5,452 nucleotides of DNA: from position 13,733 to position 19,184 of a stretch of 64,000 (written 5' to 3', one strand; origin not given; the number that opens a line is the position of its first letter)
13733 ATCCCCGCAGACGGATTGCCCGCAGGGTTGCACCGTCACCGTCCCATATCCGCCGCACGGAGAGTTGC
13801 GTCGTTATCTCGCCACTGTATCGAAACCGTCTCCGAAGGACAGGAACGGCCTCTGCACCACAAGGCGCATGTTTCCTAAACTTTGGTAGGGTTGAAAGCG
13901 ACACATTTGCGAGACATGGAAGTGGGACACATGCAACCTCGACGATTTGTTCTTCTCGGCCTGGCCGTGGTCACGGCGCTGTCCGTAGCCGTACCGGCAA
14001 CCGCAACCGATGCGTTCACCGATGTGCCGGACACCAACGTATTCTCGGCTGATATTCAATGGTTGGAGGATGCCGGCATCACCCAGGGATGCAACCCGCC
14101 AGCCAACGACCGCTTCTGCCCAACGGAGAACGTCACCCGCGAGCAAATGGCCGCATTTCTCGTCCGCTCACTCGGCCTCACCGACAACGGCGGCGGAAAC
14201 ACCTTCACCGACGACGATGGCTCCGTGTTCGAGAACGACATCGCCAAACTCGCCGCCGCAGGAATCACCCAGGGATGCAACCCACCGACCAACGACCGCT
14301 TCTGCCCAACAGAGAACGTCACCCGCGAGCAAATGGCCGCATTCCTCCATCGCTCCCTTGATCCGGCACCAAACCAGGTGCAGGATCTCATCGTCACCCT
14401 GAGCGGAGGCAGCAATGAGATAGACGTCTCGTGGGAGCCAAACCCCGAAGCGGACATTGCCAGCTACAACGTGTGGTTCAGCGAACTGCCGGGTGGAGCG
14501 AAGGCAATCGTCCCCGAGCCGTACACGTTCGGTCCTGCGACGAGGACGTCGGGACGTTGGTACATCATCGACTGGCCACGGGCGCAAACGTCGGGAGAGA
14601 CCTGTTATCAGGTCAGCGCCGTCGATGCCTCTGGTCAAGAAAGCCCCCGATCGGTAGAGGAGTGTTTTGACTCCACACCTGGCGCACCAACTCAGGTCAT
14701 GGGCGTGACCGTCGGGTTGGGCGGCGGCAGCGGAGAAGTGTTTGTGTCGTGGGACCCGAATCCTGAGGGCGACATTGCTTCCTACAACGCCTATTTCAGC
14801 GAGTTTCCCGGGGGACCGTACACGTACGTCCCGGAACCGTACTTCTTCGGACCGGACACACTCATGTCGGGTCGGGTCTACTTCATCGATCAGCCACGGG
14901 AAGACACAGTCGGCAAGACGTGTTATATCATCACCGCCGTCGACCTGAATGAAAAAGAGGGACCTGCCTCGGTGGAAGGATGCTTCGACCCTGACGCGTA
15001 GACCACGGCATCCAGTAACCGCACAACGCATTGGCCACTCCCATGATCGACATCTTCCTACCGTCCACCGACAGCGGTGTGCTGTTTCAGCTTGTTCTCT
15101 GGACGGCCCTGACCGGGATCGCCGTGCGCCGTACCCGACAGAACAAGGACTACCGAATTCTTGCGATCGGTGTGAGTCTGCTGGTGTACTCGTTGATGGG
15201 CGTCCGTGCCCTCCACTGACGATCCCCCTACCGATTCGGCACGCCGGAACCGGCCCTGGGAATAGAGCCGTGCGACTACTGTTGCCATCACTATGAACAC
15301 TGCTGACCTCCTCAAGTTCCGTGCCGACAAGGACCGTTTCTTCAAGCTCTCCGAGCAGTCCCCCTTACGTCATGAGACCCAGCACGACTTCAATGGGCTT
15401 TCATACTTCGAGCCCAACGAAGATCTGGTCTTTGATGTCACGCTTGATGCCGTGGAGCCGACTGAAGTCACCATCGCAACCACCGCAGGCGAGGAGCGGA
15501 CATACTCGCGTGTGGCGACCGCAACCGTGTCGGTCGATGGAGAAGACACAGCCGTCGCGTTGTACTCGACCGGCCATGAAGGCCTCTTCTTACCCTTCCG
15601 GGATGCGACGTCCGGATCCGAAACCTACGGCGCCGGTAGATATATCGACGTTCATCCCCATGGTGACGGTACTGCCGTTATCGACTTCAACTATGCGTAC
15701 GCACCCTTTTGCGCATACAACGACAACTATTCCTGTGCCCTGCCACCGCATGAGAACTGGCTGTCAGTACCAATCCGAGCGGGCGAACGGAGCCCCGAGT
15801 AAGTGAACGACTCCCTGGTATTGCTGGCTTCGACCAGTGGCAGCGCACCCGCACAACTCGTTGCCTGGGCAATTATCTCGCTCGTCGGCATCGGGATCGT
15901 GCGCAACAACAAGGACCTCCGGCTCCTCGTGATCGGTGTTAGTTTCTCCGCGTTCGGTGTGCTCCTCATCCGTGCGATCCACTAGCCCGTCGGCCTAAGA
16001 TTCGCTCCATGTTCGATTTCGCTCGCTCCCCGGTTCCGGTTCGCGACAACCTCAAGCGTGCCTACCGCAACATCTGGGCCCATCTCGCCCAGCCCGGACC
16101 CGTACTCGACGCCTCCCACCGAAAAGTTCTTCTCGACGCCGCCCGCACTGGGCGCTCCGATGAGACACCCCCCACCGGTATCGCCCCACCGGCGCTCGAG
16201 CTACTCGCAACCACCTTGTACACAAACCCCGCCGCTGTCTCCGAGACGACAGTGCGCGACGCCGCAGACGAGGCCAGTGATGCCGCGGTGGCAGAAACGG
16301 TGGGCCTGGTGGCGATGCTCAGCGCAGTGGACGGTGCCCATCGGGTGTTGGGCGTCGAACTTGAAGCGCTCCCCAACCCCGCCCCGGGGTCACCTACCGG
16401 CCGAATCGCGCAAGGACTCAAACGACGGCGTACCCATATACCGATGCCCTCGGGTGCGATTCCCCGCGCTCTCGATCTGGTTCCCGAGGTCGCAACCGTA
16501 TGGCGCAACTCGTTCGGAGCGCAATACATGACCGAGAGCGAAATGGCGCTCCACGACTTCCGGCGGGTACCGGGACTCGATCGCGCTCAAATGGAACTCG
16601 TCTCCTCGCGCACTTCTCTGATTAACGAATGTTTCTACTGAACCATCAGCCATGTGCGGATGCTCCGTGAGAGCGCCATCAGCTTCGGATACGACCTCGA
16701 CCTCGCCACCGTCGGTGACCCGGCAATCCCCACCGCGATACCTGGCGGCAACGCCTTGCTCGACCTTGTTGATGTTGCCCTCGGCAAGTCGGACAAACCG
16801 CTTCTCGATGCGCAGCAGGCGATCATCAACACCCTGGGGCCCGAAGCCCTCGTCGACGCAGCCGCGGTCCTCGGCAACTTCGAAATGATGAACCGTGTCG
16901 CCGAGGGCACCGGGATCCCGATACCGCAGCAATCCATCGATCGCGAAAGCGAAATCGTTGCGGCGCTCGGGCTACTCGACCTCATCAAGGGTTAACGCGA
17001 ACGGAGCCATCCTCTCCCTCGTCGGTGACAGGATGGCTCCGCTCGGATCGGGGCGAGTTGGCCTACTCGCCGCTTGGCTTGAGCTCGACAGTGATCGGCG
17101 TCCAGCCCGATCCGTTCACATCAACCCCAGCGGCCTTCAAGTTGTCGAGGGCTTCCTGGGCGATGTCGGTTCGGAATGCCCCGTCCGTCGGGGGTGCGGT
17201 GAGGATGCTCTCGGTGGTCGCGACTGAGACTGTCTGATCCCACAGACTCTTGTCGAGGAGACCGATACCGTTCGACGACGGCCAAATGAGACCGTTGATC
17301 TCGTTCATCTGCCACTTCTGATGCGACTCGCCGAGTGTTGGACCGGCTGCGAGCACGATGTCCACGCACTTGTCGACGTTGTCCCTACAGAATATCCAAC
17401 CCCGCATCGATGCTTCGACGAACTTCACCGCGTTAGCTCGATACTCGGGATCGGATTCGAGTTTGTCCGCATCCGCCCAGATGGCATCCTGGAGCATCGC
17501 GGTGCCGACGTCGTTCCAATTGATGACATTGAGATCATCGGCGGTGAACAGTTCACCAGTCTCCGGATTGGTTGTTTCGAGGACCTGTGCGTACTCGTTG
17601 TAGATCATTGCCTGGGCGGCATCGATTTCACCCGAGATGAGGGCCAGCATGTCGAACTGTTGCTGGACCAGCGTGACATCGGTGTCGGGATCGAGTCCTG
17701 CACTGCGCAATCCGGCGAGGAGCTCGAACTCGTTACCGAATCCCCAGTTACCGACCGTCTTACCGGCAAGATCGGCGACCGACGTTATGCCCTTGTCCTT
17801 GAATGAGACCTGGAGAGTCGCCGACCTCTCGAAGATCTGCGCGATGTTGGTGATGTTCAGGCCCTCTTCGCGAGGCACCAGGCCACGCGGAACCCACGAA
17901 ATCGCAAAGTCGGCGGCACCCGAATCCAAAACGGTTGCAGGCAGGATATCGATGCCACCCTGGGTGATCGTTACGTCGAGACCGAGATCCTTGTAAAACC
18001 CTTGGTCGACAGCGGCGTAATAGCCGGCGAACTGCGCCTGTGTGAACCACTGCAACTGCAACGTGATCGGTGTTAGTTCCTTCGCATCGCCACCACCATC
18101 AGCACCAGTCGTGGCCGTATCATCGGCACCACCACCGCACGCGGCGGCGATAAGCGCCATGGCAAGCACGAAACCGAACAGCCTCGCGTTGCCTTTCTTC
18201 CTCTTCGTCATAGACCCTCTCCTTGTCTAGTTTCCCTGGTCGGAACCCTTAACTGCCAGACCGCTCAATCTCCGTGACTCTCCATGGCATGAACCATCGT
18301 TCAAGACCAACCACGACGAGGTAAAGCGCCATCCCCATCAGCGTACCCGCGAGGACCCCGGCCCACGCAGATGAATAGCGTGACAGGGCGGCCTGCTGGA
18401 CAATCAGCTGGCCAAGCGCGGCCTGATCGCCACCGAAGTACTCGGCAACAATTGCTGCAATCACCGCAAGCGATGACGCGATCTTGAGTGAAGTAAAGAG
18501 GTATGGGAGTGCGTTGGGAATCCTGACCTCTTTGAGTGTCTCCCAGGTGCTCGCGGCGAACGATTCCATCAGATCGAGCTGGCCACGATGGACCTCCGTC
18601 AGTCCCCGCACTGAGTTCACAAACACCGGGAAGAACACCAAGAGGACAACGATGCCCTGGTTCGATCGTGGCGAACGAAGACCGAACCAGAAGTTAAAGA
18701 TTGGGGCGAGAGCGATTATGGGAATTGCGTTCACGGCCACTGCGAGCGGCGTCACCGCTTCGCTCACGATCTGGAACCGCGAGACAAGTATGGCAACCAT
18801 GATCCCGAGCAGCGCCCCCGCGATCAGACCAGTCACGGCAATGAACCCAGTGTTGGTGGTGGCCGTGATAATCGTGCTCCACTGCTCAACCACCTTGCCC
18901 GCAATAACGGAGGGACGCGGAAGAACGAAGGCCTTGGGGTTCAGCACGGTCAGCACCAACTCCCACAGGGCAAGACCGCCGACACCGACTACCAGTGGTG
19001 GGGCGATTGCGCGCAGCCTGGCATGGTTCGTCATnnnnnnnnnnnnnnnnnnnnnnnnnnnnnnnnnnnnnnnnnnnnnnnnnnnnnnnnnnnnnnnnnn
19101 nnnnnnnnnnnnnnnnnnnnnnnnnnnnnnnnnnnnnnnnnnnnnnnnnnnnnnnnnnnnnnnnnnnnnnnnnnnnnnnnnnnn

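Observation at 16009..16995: In-frame TGA at the conserved second cysteine of an AhpD/CMD-family CxxC: candidate CxxU selenoprotein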

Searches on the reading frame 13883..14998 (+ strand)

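Call 45: search_protein_families(library=ncbifam, proteins=[window:13883-14998:+], max_evalue=0.00001)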
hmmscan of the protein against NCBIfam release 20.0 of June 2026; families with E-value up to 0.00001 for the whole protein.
window:13883-14998:+ (372 aa): 1 family
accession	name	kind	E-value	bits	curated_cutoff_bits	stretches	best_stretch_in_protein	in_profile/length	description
NF033190.2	inl_like_NEAT_1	exception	2.7e-09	35.9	1275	1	44-159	581-691/754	NEAT domain-containing leucine-rich repeat protein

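Call 78: search_protein_families(library=pfam, proteins=[window:13883-14998:+], max_evalue=0.001)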
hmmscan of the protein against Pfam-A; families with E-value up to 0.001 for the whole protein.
window:13883-14998:+ (372 aa): 2 families
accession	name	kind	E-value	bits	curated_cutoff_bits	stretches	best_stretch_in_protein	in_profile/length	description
PF00395.25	SLH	-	4.7e-10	39.7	20.8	1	107-152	1-44/44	S-layer homology domain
PF00041.27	fn3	-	8.2e-05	23.2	25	0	165-201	2-38/84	Fibronectin type III domain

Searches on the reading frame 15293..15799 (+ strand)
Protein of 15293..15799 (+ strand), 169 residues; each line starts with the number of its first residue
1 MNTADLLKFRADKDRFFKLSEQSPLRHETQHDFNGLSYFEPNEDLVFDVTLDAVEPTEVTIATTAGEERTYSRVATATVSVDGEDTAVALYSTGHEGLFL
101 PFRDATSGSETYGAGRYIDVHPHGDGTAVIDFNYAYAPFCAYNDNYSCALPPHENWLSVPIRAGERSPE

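Call 47: search_protein_families(library=ncbifam, proteins=[window:15293-15799:+], max_evalue=0.00001)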
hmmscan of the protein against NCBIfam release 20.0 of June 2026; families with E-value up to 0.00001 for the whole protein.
window:15293-15799:+ (169 aa): 0 families

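Call 78: search_protein_families(library=pfam, proteins=[window:15293-15799:+], max_evalue=0.001)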
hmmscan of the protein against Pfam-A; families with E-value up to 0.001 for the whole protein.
window:15293-15799:+ (169 aa): 1 family
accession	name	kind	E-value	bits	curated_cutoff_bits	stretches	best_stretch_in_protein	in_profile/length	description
PF07920.16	DUF1684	-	2.4e-44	151.4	25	1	32-166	2-139/139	Protein of unknown function (DUF1684)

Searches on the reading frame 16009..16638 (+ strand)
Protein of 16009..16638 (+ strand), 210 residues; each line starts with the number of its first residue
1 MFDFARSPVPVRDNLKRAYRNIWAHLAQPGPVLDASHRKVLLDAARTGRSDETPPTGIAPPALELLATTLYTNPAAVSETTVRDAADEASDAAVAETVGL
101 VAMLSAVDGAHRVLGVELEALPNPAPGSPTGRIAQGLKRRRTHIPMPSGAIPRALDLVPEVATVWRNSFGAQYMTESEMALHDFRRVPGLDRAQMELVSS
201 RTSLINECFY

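Call 12: find_related_loci(query=window:16009-16638:+, collection=genome_contigs, flank=10000)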
Query seq(210 aa) (210 aa) in genome_contigs; peptide patterns used: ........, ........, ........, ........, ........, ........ (x = any residue, [..] = any of these).
402 stretches matched a pattern, but none encodes a relative of the query by tblastn (E <= 1e-3).

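Call 49: find_encoding_contigs(protein=window:16009-16638:+, flank=10000, max_places=4)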
Protein window:16009-16638:+ (210 aa): no gene with exactly this product is on record in the collection.

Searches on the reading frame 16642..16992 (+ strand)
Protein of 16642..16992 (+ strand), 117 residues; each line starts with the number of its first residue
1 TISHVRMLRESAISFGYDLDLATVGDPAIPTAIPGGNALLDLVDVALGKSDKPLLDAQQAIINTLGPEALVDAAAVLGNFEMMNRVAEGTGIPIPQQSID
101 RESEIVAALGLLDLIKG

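Call 61: search_protein_representatives(protein=window:16642-16992:+)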
Query: 117 residues. Proteins with E-value up to 0.001 (for the whole library): 553; up to 1e-10: 47; up to 1e-30: 1. The best 150 are listed.
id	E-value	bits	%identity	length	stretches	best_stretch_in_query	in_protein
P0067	8.5e-32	125.9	57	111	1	7-111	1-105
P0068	5.8e-26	107.2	49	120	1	2-116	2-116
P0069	3.1e-20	88.7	47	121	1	7-112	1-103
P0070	1.3e-18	83.5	45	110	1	7-111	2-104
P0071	8.8e-18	80.8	45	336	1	2-111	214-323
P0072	2.0e-16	76.4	47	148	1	7-99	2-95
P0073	2.0e-15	73.2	42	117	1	2-111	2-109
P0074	2.6e-15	72.9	45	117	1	2-111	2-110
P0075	3.5e-15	72.5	43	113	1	4-110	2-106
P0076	6.3e-15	71.6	46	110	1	7-110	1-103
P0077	8.3e-15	71.3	45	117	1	7-100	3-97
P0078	8.5e-15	71.2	37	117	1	2-111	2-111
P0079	1.3e-14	70.6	42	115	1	3-115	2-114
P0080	1.9e-14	70.1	41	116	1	7-111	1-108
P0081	3.4e-14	69.3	43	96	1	24-109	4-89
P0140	7.0e-10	55.4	36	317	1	2-98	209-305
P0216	7.4e-08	48.9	39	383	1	2-113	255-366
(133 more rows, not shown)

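Call 64: find_encoding_contigs(protein=P0216, flank=1000, max_places=1)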
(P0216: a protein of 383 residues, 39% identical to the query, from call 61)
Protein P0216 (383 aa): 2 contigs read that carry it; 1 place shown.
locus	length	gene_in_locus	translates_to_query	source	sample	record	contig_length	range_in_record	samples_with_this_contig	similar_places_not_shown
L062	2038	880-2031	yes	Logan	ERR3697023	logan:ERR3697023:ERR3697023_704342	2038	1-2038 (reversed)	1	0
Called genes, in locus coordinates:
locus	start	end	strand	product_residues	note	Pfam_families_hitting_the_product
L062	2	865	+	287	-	?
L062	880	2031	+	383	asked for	-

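Call 65: find_encoding_contigs(protein=P0140, flank=1000, max_places=1)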
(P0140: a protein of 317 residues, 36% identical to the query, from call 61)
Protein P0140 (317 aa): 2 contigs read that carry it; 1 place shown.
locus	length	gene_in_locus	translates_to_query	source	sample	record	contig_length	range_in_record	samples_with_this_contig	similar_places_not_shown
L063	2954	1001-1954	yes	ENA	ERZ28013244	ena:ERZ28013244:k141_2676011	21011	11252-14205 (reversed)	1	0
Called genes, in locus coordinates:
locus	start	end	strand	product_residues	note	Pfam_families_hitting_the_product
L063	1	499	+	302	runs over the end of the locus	PF06999:Suc_Fer-like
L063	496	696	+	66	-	-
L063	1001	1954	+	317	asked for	-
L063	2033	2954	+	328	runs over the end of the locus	PF00296:Bac_luciferase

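Call 66: find_encoding_contigs(protein=P0071, flank=1000, max_places=1)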
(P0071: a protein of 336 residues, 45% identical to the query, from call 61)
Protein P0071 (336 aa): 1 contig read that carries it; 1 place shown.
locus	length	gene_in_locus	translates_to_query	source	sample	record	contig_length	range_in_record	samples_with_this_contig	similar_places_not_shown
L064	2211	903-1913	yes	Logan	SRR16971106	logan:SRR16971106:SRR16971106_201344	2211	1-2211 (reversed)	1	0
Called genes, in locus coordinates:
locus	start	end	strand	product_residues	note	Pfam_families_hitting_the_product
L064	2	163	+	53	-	?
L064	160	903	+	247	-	PF00480:ROK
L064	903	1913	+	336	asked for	-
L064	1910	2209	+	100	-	?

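Call 83: predict_structure(alignment_id=A6)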
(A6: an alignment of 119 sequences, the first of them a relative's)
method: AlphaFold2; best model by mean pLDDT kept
length: 336 residues; sequences in the alignment: 119
mean_pLDDT: 90.8   pTM: 0.92
mean pLDDT of the five models: 90.8, 89.5, 89.2, 88.6, 87.4
residues with pLDDT >= 90: 260; 70-90: 54; 50-70: 16; < 50: 6
segments of 3 or more residues with pLDDT < 50: 334-336
pLDDT, mean of each block of 10 residues (from residue 1): 66 94 95 96 95 74 94 93 91 94 97 96 96 85 76 76 91 92 92 98 97 96 97 98 98 98 97 98 98 96 88 96 79 46
secondary structure, 60 per line:
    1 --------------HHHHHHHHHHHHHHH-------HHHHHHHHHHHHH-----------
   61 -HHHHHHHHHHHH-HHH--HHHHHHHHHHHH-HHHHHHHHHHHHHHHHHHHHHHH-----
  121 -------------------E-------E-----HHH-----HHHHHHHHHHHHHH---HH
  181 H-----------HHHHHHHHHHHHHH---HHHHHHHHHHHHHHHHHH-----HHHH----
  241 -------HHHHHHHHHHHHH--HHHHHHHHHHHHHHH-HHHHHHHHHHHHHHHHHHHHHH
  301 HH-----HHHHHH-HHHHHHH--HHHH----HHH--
elements in order: H15-29 H37-49 H62-73 H80-91 H93-115 H162-175 H193-206 H210-227 H233-236 H248-260 H263-277 H279-302 H308-313 H315-321 H324-327

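Call 85: fold_search(model_id=the predicted structure, library=pdb)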
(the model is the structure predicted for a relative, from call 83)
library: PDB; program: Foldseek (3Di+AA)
matches with E <= 10: 113; with E <= 0.001: 0
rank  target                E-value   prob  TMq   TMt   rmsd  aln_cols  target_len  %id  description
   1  2prr_D                4.6e-02  1.00  0.36  0.60   3.3       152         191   30  Crystal structure of alkylhydroperoxidase AhpD core: uncharacterized peroxidase-related protein (YP_296737.1) from Ral (released 2007-05-29)
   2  2prr_C                5.2e-02  1.00  0.36  0.61   3.3       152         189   30  Crystal structure of alkylhydroperoxidase AhpD core: uncharacterized peroxidase-related protein (YP_296737.1) from Ral (released 2007-05-29)
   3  2prr_A                5.5e-02  1.00  0.36  0.61   3.2       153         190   30  Crystal structure of alkylhydroperoxidase AhpD core: uncharacterized peroxidase-related protein (YP_296737.1) from Ral (released 2007-05-29)
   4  9lvj_U                5.5e-02  0.99  0.48  0.51  10.1       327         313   13  Cryo-EM structure of Sestrin2 bound human GATOR2 complex (released 2025-08-13)
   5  2prr_J                7.5e-02  1.00  0.36  0.61   3.1       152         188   29  Crystal structure of alkylhydroperoxidase AhpD core: uncharacterized peroxidase-related protein (YP_296737.1) from Ral (released 2007-05-29)
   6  6k40_A                1.2e-01  1.00  0.33  0.57   3.4       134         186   31  Crystal structure of alkyl hydroperoxide reductase from D. radiodurans R1 (released 2020-05-27)
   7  2gmy_B                1.9e-01  1.00  0.34  0.72   3.8       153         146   20  Crystal Structure of a Protein of Unknown Function ATU0492 from Agrobacterium tumefaciens, Putative Antioxidant Defenc (released 2006-05-09)
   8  5dj4_D                2.2e-01  0.93  0.46  0.43  12.6       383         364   11  Leucine-bound Sestrin2 from Homo sapiens (released 2015-11-25)
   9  2gmy_C                2.3e-01  1.00  0.34  0.73   3.8       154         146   19  Crystal Structure of a Protein of Unknown Function ATU0492 from Agrobacterium tumefaciens, Putative Antioxidant Defenc (released 2006-05-09)
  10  5t0n_A                2.6e-01  0.94  0.48  0.45  12.3       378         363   10  Pseudo-apo structure of Sestrin2 at 3.0 angstrom resolution (released 2016-10-05)
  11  5dj4_A                3.0e-01  0.92  0.48  0.44  12.1       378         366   11  Leucine-bound Sestrin2 from Homo sapiens (released 2015-11-25)
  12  5dj4_B                3.7e-01  0.90  0.48  0.45  11.9       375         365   11  Leucine-bound Sestrin2 from Homo sapiens (released 2015-11-25)
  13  5dj4_E                3.7e-01  0.90  0.49  0.45  12.9       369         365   11  Leucine-bound Sestrin2 from Homo sapiens (released 2015-11-25)
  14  5t0n_D                5.6e-01  0.82  0.46  0.43  11.2       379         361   10  Pseudo-apo structure of Sestrin2 at 3.0 angstrom resolution (released 2016-10-05)
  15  8zce_R                5.6e-01  0.05  0.12  0.13  22.0       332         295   12  Cryo-EM structure of GPR4 complexed with Gs in pH6.0 (released 2025-04-23)
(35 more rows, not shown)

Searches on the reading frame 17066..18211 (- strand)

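Call 45: search_protein_families(library=ncbifam, proteins=[window:17066-18211:-], max_evalue=0.00001)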
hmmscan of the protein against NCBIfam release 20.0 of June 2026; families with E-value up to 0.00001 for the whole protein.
window:17066-18211:- (382 aa): 0 families

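Call 78: search_protein_families(library=pfam, proteins=[window:17066-18211:-], max_evalue=0.001)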
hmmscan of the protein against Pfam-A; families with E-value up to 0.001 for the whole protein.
window:17066-18211:- (382 aa): 1 family
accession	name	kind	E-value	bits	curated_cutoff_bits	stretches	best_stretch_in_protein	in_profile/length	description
PF09084.16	NMT1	-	3.1e-36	125.8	20.5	1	59-278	2-212/216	NMT1/THI5 like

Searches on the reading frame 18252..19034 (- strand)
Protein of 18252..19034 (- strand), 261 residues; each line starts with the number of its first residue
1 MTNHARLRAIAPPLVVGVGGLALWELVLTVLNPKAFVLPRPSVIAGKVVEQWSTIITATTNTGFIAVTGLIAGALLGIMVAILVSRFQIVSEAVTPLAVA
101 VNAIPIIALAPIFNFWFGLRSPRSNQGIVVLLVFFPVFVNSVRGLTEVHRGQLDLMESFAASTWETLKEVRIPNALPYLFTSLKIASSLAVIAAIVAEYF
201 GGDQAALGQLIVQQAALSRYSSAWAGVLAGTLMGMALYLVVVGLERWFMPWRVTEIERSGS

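Call 47: search_protein_families(library=ncbifam, proteins=[window:18252-19034:-], max_evalue=0.00001)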
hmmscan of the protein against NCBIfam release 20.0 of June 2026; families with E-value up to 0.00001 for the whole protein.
window:18252-19034:- (261 aa): 4 families
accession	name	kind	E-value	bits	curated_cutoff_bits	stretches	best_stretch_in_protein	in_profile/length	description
NF040733.1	ABC_perm_U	equivalog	1.4e-18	67.3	295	1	21-253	19-250/251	ABC transporter permease subunit SaoP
TIGR01183.1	ntrB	equivalog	9.4e-12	45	209.05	1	68-236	28-194/202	nitrate ABC transporter permease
NF008470.0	PRK11365.1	equivalog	1.2e-11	44.5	347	1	7-252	9-253/263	aliphatic sulfonate ABC transporter permease SsuC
NF007545.0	PRK10160.1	equivalog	1.1e-09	38.1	342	1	66-252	87-271/275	taurine ABC transporter permease TauC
